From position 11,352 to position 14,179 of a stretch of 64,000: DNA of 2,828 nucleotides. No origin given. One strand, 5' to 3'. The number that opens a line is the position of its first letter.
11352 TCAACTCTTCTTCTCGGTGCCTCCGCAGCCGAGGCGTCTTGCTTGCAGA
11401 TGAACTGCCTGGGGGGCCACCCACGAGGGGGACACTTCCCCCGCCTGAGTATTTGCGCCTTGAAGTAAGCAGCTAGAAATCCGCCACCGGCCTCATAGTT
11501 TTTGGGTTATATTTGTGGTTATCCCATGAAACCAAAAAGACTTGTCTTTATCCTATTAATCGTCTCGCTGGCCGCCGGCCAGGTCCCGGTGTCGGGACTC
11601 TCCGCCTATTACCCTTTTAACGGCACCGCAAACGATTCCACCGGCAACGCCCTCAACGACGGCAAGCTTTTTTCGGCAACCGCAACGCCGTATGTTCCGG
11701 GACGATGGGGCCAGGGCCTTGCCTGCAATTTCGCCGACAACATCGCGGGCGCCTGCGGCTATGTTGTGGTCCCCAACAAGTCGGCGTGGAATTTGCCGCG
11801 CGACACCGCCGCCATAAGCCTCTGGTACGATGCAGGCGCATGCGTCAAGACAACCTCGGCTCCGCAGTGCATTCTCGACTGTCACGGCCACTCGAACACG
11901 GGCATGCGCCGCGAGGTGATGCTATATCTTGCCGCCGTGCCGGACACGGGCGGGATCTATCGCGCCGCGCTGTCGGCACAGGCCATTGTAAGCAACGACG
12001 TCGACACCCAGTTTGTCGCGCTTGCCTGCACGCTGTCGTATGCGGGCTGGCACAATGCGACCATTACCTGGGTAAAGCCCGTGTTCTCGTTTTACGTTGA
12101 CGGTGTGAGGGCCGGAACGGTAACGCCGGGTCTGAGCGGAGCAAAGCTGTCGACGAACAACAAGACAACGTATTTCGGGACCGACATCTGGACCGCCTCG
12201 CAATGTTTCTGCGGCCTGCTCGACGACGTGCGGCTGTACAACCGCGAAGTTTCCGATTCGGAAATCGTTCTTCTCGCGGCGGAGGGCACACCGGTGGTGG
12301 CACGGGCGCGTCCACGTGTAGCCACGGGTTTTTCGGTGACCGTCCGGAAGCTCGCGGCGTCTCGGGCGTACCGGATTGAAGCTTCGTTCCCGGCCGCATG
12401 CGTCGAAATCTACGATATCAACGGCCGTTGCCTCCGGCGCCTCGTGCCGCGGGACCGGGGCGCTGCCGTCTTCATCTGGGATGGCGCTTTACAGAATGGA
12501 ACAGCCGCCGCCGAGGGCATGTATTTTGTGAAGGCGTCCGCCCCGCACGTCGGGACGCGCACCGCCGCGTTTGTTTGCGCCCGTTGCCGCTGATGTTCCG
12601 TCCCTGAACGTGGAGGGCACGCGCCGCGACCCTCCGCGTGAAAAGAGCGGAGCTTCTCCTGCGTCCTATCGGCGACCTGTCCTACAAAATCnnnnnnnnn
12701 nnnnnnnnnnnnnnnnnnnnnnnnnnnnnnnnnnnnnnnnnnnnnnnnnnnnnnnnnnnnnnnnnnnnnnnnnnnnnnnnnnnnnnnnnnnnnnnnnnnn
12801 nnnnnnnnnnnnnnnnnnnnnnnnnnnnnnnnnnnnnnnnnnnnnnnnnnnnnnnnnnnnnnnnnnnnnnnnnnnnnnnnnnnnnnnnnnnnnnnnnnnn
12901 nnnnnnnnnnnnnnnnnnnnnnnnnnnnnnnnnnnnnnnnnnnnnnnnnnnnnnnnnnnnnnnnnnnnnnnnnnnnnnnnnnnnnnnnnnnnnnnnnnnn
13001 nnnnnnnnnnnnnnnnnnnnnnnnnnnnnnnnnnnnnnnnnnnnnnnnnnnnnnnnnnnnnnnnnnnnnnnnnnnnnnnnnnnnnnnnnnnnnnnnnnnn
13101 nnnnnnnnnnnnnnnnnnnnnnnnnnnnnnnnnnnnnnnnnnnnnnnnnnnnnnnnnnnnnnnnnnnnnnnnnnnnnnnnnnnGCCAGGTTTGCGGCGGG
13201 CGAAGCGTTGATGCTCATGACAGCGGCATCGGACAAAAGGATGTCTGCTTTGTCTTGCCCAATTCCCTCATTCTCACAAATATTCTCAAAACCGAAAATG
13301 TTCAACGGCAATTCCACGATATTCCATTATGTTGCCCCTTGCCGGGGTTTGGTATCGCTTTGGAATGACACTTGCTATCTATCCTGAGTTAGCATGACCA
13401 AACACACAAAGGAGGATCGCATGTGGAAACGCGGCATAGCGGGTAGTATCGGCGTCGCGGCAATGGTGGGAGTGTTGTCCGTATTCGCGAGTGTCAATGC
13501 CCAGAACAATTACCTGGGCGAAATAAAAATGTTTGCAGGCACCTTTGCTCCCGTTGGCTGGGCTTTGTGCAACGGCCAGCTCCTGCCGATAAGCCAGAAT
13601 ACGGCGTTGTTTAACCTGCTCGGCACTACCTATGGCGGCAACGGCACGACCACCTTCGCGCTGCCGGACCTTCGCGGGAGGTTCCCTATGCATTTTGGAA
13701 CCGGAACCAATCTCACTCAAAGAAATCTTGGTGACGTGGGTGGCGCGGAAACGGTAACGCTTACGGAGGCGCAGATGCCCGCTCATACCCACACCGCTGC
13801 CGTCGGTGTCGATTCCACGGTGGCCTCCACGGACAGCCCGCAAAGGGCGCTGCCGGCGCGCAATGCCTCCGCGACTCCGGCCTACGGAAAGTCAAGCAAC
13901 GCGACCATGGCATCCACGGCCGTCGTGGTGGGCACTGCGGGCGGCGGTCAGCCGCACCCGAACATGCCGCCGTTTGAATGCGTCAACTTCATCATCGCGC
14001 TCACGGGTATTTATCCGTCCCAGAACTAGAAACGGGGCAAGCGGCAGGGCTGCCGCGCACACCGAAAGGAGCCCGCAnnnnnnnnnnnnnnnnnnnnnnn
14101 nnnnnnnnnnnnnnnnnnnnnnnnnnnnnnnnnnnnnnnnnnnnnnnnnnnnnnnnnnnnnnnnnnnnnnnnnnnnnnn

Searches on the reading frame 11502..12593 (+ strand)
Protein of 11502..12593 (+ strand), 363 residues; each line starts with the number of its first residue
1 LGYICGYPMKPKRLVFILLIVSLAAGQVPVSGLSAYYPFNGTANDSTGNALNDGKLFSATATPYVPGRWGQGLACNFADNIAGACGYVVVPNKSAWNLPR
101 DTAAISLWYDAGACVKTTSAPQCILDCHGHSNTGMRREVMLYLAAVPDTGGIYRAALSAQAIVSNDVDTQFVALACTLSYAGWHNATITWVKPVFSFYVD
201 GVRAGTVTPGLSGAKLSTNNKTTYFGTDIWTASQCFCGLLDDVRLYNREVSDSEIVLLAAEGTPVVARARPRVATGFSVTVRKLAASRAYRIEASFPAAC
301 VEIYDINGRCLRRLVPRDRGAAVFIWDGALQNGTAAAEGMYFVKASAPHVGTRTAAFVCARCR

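Call 48: search_protein_families(library=pfam, proteins=[window:11502-12593:+], max_evalue=0.00001)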
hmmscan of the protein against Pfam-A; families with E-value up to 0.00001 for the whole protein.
window:11502-12593:+ (363 aa): 2 families
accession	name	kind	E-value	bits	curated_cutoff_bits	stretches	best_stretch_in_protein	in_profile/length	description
PF13385.13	Laminin_G_3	-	2.7e-13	50.8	27.6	1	86-255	5-150/151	Concanavalin A-like lectin/glucanases superfamily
PF13860.13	FlgD_ig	-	3.2e-07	30.7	27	1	292-347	18-75/79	FlgD Ig-like domain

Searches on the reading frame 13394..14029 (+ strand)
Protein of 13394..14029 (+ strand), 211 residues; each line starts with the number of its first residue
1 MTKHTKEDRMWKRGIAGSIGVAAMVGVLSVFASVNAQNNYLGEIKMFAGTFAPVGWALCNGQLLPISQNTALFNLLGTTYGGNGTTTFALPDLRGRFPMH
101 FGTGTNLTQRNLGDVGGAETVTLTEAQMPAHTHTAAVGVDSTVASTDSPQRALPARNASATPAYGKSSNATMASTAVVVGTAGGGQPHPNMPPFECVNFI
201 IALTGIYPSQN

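Call 62: search_protein_families(library=pfam, proteins=[window:13394-14029:+], max_evalue=0.0001)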
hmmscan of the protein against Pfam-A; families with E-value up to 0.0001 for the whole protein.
window:13394-14029:+ (211 aa): 1 family
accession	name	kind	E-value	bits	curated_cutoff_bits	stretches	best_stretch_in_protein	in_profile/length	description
PF07484.17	Collar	-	6.8e-30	103.2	24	1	42-98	1-57/57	Phage Tail Collar Domain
